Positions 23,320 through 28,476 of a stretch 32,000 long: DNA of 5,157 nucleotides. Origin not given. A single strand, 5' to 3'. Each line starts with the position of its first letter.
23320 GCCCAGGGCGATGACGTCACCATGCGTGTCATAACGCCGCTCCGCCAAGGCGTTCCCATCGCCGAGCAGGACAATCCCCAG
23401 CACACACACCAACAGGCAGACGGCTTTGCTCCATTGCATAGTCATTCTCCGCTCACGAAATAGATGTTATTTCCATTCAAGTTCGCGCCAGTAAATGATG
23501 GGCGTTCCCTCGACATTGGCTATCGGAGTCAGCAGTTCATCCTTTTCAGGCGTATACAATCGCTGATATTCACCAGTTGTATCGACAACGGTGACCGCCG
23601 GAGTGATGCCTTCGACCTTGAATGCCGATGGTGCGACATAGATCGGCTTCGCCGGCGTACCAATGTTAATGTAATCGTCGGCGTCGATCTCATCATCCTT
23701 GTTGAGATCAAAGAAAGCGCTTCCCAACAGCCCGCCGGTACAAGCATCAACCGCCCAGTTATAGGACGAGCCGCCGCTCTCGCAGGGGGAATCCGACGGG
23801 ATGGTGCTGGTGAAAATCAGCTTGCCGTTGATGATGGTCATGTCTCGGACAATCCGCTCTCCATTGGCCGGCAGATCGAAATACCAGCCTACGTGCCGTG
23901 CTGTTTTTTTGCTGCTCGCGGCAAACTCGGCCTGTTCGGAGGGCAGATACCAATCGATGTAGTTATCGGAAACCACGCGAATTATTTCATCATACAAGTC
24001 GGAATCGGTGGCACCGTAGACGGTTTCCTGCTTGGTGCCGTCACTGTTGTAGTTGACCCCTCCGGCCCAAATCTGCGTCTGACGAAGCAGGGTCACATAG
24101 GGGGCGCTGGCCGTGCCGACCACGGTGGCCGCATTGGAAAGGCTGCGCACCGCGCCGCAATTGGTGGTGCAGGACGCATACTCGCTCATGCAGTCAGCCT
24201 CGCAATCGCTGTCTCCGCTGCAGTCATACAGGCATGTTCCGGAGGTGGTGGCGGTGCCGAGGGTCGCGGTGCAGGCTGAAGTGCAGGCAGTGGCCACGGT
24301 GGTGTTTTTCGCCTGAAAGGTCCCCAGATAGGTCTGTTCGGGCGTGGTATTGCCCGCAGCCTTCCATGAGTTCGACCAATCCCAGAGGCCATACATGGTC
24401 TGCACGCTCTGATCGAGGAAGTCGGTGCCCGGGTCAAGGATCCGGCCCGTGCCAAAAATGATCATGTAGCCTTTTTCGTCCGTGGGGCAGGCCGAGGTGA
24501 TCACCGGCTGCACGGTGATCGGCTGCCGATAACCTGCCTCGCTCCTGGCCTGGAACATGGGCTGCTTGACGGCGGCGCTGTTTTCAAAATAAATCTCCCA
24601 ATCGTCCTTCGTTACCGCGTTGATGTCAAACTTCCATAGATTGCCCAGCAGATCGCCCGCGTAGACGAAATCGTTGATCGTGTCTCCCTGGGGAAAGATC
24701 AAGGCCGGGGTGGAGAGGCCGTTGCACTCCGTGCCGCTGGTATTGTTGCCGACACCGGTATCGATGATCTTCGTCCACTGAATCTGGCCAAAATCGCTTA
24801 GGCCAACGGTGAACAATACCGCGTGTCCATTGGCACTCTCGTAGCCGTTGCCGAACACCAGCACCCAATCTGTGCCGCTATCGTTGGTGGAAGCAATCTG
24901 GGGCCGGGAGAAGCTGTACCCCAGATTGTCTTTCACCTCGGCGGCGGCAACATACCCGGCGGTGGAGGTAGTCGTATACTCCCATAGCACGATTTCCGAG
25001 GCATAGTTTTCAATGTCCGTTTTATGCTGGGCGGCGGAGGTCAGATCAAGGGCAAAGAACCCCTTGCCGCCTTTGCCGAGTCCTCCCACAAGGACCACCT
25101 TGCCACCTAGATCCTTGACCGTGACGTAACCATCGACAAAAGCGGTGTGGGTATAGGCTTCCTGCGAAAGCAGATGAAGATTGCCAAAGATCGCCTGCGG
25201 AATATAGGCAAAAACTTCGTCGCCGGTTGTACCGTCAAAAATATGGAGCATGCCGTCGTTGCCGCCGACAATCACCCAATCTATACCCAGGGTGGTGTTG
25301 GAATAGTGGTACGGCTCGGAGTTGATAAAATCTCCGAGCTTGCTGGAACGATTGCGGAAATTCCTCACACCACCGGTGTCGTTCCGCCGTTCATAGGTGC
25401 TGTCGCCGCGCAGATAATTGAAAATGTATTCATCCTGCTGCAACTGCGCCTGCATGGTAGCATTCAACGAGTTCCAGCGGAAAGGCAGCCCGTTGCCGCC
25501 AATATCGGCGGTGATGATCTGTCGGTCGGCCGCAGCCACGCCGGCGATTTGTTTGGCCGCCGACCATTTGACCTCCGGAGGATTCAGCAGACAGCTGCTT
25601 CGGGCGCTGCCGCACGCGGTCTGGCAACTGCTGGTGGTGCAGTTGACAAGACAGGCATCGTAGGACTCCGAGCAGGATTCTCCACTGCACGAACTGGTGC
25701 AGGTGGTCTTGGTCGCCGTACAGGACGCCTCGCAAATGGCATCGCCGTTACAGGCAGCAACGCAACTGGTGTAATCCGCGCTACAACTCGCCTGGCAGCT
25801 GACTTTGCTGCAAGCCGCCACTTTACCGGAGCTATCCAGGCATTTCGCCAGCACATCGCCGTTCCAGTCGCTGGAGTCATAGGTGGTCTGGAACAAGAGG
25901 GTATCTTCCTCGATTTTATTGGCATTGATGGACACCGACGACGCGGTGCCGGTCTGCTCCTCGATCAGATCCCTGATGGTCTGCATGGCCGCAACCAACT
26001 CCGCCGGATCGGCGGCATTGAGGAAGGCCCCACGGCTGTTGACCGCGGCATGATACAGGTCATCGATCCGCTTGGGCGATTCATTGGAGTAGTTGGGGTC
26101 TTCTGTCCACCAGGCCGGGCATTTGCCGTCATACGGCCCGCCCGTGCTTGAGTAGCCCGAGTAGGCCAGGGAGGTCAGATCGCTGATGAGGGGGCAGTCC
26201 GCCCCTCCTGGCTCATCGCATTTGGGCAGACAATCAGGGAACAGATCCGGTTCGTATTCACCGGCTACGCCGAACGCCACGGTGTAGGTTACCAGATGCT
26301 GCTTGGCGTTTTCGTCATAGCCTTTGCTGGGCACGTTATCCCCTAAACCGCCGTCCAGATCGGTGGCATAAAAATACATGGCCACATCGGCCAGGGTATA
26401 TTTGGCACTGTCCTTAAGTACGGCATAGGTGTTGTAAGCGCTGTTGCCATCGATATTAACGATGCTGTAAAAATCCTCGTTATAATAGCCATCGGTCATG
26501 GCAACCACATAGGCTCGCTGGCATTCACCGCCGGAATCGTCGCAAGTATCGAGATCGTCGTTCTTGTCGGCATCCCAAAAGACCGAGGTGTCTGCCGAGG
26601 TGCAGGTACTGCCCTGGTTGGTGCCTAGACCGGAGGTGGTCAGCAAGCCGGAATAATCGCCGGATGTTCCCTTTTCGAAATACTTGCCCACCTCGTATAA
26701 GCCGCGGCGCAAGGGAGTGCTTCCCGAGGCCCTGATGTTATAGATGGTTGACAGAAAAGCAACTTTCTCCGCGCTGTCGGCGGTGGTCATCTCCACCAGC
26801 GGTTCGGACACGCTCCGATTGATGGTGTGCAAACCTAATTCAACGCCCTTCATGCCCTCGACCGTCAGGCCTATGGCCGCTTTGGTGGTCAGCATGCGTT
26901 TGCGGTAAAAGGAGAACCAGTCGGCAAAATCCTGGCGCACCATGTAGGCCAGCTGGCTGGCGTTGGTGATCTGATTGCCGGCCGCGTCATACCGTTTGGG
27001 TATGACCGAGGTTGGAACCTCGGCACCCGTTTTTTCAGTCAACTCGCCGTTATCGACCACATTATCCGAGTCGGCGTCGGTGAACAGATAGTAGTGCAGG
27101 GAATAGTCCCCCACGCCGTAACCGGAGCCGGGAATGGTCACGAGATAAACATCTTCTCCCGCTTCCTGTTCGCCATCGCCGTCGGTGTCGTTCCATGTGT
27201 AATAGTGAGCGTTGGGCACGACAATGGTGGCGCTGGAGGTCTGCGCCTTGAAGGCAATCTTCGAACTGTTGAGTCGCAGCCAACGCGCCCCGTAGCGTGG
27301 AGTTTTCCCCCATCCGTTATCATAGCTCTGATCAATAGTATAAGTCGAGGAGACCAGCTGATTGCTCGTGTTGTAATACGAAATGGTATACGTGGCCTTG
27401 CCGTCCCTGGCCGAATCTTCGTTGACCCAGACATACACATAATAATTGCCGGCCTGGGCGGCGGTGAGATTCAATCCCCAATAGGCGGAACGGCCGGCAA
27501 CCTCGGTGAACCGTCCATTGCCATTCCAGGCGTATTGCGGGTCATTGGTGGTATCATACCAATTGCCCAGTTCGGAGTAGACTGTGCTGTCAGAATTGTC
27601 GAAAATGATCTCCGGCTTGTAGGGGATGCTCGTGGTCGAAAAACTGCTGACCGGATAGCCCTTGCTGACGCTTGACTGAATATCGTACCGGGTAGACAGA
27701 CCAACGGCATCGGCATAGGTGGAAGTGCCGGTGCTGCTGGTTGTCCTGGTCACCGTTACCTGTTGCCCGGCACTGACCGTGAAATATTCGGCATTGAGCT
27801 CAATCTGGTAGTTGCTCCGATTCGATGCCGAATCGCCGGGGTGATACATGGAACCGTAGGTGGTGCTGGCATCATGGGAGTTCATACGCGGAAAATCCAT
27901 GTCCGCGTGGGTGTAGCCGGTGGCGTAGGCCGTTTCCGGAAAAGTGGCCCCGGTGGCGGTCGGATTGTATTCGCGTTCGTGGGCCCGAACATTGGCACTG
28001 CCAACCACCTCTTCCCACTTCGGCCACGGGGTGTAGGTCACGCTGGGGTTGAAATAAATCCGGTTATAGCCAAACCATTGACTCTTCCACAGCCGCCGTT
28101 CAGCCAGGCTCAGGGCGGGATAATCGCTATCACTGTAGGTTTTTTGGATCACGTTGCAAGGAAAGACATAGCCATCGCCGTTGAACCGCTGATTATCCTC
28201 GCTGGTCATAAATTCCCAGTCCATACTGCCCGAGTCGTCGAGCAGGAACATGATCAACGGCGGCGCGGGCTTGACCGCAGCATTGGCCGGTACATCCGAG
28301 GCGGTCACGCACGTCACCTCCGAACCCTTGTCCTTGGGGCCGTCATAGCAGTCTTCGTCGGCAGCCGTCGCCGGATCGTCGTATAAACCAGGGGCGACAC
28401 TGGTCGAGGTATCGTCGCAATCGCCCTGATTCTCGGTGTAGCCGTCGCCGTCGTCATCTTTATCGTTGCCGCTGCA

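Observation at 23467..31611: Giant PilY1-family protein (about 2,714 aa), more than twice canonical size, with a large stacked N-terminal module array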

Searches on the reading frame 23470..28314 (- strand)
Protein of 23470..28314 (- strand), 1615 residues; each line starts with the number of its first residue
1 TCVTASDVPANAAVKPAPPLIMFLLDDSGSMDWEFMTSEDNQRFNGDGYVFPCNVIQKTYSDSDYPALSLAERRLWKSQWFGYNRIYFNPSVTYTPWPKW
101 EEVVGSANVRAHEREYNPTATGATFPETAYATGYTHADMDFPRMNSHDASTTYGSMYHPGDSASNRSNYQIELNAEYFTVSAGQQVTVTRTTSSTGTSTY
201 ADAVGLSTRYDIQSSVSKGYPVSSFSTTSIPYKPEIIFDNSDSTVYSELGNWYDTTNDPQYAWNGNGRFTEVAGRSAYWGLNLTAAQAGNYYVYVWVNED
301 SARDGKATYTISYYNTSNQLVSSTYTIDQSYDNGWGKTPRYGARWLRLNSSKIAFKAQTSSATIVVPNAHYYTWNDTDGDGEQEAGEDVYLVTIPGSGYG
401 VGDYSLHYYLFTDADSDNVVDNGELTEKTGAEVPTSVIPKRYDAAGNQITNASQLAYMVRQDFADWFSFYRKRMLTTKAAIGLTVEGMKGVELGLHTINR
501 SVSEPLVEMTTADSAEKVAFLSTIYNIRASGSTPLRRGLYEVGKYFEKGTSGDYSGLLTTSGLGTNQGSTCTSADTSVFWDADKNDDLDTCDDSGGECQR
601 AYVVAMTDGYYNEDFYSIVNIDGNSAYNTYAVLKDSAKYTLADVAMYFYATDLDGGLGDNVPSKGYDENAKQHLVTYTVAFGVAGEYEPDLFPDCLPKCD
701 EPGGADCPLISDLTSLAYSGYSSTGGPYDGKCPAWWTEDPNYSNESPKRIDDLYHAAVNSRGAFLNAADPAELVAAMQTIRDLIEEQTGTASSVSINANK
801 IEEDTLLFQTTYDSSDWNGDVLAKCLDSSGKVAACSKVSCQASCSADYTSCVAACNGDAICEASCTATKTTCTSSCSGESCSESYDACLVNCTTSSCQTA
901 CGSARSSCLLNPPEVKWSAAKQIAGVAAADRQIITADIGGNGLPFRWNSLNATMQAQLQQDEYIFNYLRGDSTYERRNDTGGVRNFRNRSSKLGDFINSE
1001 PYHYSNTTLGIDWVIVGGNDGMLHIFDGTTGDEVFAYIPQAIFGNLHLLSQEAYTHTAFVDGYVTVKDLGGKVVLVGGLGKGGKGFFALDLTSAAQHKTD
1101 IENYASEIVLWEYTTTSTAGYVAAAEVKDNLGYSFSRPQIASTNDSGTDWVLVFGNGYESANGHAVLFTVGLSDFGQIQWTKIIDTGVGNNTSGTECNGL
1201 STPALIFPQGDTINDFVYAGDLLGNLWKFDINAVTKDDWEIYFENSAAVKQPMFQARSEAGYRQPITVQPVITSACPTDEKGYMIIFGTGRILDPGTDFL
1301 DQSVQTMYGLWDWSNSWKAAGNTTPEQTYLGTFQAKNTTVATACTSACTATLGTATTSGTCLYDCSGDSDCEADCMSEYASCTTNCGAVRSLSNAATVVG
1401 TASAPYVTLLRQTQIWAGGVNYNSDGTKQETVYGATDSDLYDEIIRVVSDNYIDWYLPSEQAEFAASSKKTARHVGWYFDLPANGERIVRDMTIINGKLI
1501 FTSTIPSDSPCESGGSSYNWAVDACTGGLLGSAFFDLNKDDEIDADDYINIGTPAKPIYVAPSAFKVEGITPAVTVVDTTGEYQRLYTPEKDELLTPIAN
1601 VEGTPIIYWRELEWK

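Call 29: find_homologous_proteins(query=window:23470-28314:-, max_evalue=1e-20)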
Query window:23470-28314:- (1615 aa): 372 proteins with E <= 1e-20 among 8000 candidates; the best 120 are listed.
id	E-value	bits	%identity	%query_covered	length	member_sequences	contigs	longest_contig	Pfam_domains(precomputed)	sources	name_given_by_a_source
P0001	0.0e+0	3756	100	100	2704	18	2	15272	PF11617.14,PF05567.18,PF03160.21,PF25275.2,PF18998.7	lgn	-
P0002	0.0e+0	2715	71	100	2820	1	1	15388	PF11617.14,PF05567.18,PF03160.21,PF18998.7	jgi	jgi:type IV pilus assembly protein PilY1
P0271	0.0e+0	2545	68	100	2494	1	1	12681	PF11617.14,PF05567.18,PF03160.21,PF18998.7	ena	-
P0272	0.0e+0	2528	67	100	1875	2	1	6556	PF11617.14,PF05567.18,PF18998.7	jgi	-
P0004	0.0e+0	2525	67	100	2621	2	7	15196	PF11617.14,PF05567.18,PF03160.21,PF18998.7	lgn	-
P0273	0.0e+0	2460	66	100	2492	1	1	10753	PF11617.14,PF05567.18,PF03160.21,PF18998.7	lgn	-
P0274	0.0e+0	2412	65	100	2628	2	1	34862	PF11617.14,PF05567.18,PF03160.21,PF18998.7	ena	-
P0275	0.0e+0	2410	65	100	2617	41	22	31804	PF11617.14,PF05567.18,PF03160.21,PF18998.7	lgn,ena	-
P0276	0.0e+0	2376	64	100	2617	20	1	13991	PF11617.14,PF05567.18,PF03160.21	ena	-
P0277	0.0e+0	2322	62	100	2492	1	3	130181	PF11617.14,PF05567.18,PF03160.21,PF25275.2,PF18998.7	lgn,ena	-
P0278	0.0e+0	2270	62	100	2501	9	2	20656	PF11617.14,PF05567.18,PF03160.21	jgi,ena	-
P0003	0.0e+0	2194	74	78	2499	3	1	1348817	PF02933.24,PF11617.14,PF05567.18,PF03160.21,PF25275.2,PF18998.7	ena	-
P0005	0.0e+0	2137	60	100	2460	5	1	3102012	PF11617.14,PF05567.18,PF03160.21,PF18998.7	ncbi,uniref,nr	ncbi:PilC/PilY family type IV pilus protein [Desulfobulbus oligotrophicus]|uniref:Calx-beta domain-c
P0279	0.0e+0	2117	58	100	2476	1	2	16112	PF11617.14,PF05567.18,PF03160.21,PF25275.2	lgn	-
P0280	0.0e+0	2042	65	85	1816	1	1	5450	PF11617.14,PF05567.18,PF25275.2,PF18998.7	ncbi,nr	ncbi:MAG: hypothetical protein GXY53_12240, partial [Desulfobulbus sp.]|nr:hypothetical protein [Des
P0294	4.3e-179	616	36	43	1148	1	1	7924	PF05567.18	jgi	jgi:type IV pilus assembly protein PilY1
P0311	7.3e-168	579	37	38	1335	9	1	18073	PF05567.18,PF25275.2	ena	-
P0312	1.7e-167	578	37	27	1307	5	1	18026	PF05567.18,PF25275.2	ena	-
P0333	1.6e-158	548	32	51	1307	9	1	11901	PF05567.18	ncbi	-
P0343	1.7e-156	541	37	25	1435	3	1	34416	PF11617.14,PF05567.18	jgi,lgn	jgi:type IV pilus assembly protein PilY1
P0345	3.9e-156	540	29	44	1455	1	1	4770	PF05567.18,PF25275.2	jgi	-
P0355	1.8e-153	531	37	26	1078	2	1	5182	PF05567.18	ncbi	ncbi:MAG: pilus assembly protein, partial [Actinomycetota bacterium]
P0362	1.2e-151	525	39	25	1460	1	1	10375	PF11617.14,PF05567.18,PF13519.13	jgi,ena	-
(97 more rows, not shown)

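Call 77: search_protein_families(library=pfam, proteins=[P0362, P0294, P0355, P0333, P0312, P0343], max_evalue=0.1)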
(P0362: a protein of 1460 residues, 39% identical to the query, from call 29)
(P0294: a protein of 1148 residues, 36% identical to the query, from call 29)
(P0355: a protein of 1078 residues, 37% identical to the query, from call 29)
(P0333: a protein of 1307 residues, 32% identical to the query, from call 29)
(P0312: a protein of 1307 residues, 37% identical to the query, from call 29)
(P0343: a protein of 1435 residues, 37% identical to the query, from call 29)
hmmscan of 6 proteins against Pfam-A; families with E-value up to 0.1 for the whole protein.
P0362 (1460 aa): 3 families
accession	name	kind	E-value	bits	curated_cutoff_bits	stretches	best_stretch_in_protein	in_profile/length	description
PF05567.17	T4P_PilY1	-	3.8e-48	164.8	28.1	1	975-1257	44-377/411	PilY1 beta-propeller domain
PF13519.12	VWA_2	-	1.5e-07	32.4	27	1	569-683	18-105/107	von Willebrand factor type A domain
PF11617.13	Cu-binding_MopE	-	7.4e-06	26.5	27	1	238-269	1-30/30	Putative metal-binding motif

P0294 (1148 aa): 2 families
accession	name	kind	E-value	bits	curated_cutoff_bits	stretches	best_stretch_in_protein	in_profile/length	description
PF05567.17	T4P_PilY1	-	6.7e-44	150.9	28.1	1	634-943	45-396/411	PilY1 beta-propeller domain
PF13519.12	VWA_2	-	0.00014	22.8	27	1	241-319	20-93/107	von Willebrand factor type A domain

P0355 (1078 aa): 1 family
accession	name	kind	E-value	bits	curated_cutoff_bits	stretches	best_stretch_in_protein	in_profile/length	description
PF05567.17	T4P_PilY1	-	2.9e-54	185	28.1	1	664-991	44-396/411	PilY1 beta-propeller domain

P0333 (1307 aa): 2 families
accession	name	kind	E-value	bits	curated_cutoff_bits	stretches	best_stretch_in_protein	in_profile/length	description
PF05567.17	T4P_PilY1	-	3.6e-44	151.7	28.1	1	835-1096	44-376/411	PilY1 beta-propeller domain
PF13570.13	Beta-prop_ACSF4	-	0.024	14.5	133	0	819-850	45-78/329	Beta-alanine-activating enzyme, beta-propeller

P0312 (1307 aa): 2 families
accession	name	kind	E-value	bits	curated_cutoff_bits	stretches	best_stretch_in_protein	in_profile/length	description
PF05567.17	T4P_PilY1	-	1.6e-51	176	28.1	1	805-1117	44-396/411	PilY1 beta-propeller domain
PF25275.1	Golvesin_C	-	5.4e-29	101.4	31.6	1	315-443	1-132/132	Golvesin C-terminal domain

P0343 (1435 aa): 3 families
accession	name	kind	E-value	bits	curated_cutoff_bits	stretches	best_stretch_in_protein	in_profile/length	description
PF05567.17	T4P_PilY1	-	8.6e-48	163.7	28.1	1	950-1232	44-377/411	PilY1 beta-propeller domain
PF11617.13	Cu-binding_MopE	-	2.3e-10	41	27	2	219-249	1-30/30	Putative metal-binding motif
PF13519.12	VWA_2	-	0.038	15.1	27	0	545-630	19-93/107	von Willebrand factor type A domain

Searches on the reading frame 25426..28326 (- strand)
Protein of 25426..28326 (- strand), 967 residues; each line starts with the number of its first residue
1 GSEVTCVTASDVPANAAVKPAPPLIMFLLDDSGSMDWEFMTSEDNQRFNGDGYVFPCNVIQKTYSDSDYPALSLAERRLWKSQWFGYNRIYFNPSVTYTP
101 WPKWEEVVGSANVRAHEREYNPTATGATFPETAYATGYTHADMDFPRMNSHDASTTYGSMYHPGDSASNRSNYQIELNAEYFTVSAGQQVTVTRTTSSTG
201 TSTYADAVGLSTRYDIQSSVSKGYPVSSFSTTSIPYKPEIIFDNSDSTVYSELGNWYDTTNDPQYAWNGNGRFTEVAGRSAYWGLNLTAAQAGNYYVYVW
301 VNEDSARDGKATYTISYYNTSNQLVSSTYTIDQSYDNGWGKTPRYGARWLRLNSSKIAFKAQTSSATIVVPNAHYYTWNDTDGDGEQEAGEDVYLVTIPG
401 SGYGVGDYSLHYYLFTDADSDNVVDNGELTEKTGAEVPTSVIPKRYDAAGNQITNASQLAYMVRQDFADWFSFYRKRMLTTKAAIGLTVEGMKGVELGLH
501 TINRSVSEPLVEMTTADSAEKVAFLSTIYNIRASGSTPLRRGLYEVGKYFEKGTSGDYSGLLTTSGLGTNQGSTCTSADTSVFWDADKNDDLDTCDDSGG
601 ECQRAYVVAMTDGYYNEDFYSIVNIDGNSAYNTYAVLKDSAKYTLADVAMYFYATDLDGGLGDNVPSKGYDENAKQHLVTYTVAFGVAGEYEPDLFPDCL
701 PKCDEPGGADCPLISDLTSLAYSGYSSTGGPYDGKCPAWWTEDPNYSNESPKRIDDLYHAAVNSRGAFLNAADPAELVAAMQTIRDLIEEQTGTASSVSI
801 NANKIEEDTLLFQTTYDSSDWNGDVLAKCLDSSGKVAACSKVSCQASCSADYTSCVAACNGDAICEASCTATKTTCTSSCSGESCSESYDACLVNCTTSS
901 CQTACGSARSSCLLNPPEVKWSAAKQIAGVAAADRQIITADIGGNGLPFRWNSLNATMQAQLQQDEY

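Call 58: predict_structure(alignment_id=A3)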
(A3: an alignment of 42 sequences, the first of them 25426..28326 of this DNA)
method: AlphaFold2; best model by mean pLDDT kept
length: 967 residues; sequences in the alignment: 42
mean_pLDDT: 78.0   pTM: 0.74
mean pLDDT of the five models: 78.0, 76.3, 76.0, 75.3, 73.1
residues with pLDDT >= 90: 265; 70-90: 457; 50-70: 156; < 50: 89
segments of 3 or more residues with pLDDT < 50: 1-19, 60-63, 154-156, 562-577, 586-600, 794-808, 818-821, 964-967
pLDDT, mean of each block of 10 residues (from residue 1): 32 39 85 84 82 73 58 86 91 93 89 90 93 93 87 51 74 86 85 90 95 79 73 74 86 82 78 88 89 95 88 89 84 72 72 93 74 95 81 96 96 86 82 91 89 95 98 91 91 82 80 78 89 75 86 58 43 45 52 43 82 69 78 83 87 85 72 87 87 85 64 86 82 88 63 87 90 87 82 47 43 55 66 77 84 90 90 87 79 67 64 67 70 64 60 66 48
secondary structure, 60 per line:
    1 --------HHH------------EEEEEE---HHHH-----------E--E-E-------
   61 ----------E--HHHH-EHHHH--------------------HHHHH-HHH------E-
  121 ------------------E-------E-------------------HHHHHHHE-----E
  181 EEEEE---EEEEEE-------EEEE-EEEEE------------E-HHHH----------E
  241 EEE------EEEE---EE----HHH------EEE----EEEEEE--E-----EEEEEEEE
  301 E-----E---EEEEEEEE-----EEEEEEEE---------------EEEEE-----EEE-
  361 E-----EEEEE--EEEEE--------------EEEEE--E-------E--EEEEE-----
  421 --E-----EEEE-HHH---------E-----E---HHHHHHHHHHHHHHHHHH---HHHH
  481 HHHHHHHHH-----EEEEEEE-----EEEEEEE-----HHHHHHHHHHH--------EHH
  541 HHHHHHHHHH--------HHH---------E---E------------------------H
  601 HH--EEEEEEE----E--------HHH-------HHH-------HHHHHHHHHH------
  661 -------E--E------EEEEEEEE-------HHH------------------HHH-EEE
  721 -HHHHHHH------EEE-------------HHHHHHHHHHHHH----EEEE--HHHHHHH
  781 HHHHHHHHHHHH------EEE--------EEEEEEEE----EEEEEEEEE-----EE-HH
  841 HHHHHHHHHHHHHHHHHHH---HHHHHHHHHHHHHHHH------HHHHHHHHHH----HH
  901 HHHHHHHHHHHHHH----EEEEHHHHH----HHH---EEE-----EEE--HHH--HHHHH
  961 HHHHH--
elements in order (helices of 4 or more, strands of 3 or more residues): E24-29 H33-36 H74-77 H80-83 H104-108 H167-173 E180-185 E189-194 E202-205 E207-211 H226-229 E240-243 E250-253 E272-274 E279-284 E293-301 E311-318 E324-331 E347-351 E357-359 E367-371 E374-378 E393-397 E411-415 E429-432 H456-473 H477-489 E495-501 E507-513 H519-529 H539-550 E605-611 H645-654 E678-685 E718-720 H722-728 E735-737 H751-763 E768-771 H774-792 E799-801 E810-817 E822-830 H839-859 H863-878 H885-894 H899-914 E919-922 H923-927 E938-940 E946-948 H956-965

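Call 60: fold_search(model_id=the predicted structure, library=pdb)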
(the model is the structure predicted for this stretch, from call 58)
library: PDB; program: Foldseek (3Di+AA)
matches with E <= 10: 306; with E <= 0.001: 0
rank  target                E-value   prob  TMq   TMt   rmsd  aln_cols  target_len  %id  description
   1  4jdu                  3.1e-02  0.94  0.13  0.51  12.5       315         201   10  The crystal structure of an aerotolerance-related membrane protein from Bacteroides fragilis NCTC 9343 with multiple mut (released 2013-03-27)
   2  7ba2_A                8.2e-02  0.20  0.13  0.27  23.9       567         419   10  D319A mutant of the PilB minor pilin from Streptococcus sanguinis (released 2021-04-28)
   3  8ebt_E                1.7e-01  0.38  0.12  0.28  14.8       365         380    7  XPA repositioning Core7 of TFIIH relative to XPC-DNA lesion (Cy5) (released 2023-04-19)
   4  8ebu_E                1.9e-01  0.63  0.13  0.29   8.1       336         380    7  XPC release from Core7-XPA-DNA (Cy5) (released 2023-04-19)
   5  6m48_B                3.0e-01  0.13  0.14  0.16  29.3       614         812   10  Crystal structure of pilus adhesin, SpaC from Lactobacillus rhamnosus GG - P21212 form (released 2020-07-29)
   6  6m3y                  3.2e-01  0.15  0.14  0.17  28.9       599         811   11  Crystal structure of pilus adhesin, SpaC from Lactobacillus rhamnosus GG - open conformation (released 2020-07-29)
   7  7sqf_A                3.2e-01  0.09  0.08  0.18  13.2       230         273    6  Structure of the human proton-activated chloride channel ASOR in activated conformation (released 2022-02-23)
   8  2k2s_A                3.2e-01  0.06  0.04  0.18  16.3       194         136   12  structure of the MIC1-GLD/MIC6-EGF complex from Toxoplasma gondii (released 2009-02-24)
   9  8ebs_E                3.3e-01  0.51  0.13  0.32  13.1       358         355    7  Initial DNA-lesion (Cy5) binding by XPC and TFIIH (released 2023-04-19)
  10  7drp_A                3.9e-01  0.04  0.04  0.10  14.0       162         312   12  Structure of ATP-grasp ligase PsnB complexed with phosphomimetic variant of minimal precursor, Mg, and ADP (released 2021-09-08)
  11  9e5x_A                4.2e-01  0.01  0.04  0.05  24.5       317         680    9  The prefusion conformation of herpes simplex virus type 1 (HSV-1) glycoprotein B (gB) mutant S392C and A527C (released 2026-03-18)
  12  3iko_A                4.4e-01  0.04  0.05  0.13  20.9       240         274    9  Crystal structure of the heterotrimeric Sec13-Nup145C-Nup84 nucleoporin complex (released 2009-10-13)
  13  9ind_A                4.6e-01  0.04  0.05  0.08  17.1       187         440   11  Integrin alpha-v beta-8 in complex with the Fab of 130H2 (released 2025-01-22)
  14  1p7h_L                5.2e-01  0.01  0.03  0.07  26.4       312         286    7  Structure of NFAT1 bound as a dimer to the HIV-1 LTR kB element (released 2003-09-23)
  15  8wt1_H                6.4e-01  0.05  0.04  0.06  19.3       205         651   10  Crystal structure of S9 carboxypeptidase from Geobacillus sterothermophilus (released 2024-03-13)
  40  3bga_A                1.2e+00  0.02  0.05  0.05  17.9       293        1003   11  Crystal structure of beta-galactosidase from Bacteroides thetaiotaomicron VPI-5482 (released 2007-12-11)
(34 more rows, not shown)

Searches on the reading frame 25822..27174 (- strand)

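Call 21: search_protein_families(library=pfam, proteins=[window:25822-27174:-], max_evalue=10)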
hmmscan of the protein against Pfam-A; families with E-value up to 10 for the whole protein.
seq(451 aa): 2 families
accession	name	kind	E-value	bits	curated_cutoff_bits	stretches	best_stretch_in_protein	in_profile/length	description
PF06307.17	Herpes_IR6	-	0.065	13.2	25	1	27-84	108-165/214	Herpesvirus IR6 protein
PF02838.20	Glyco_hydro_20b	-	0.16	13.1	26.1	1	370-416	74-121/124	Glycosyl hydrolase family 20, domain 2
